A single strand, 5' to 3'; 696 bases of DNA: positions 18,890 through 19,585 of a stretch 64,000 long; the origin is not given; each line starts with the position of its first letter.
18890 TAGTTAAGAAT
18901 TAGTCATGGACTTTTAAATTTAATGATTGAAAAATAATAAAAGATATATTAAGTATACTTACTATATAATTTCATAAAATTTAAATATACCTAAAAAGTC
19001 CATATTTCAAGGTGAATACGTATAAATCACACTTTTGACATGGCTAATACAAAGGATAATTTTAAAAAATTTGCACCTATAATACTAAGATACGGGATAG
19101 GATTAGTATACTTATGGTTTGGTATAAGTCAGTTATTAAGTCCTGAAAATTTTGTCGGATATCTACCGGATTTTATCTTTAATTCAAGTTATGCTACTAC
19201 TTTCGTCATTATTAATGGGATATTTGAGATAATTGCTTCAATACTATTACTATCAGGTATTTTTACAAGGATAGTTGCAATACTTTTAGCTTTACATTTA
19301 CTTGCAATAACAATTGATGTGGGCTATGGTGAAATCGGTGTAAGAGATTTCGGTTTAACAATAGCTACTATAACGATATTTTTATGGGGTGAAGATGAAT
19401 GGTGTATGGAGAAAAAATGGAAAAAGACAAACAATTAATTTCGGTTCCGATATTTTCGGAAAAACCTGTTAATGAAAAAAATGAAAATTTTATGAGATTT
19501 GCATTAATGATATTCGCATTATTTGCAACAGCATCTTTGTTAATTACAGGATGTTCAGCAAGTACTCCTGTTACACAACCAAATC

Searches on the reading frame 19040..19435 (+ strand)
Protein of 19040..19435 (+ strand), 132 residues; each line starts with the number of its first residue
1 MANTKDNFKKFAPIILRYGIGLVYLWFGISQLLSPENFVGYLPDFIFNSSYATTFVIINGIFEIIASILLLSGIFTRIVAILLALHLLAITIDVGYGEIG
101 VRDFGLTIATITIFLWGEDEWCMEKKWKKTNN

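Call 36: search_protein_families(library=pfam, proteins=[window:19040-19435:+], max_evalue=0.001)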
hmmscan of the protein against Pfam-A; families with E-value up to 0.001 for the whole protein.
window:19040-19435:+ (132 aa): 2 families
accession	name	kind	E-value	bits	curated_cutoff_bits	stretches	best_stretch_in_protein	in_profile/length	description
PF07681.17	DoxX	-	1.7e-11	45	23.6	1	14-93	3-82/85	DoxX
PF07291.16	MauE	-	2e-08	35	27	1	11-96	3-89/128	Methylamine utilisation protein MauE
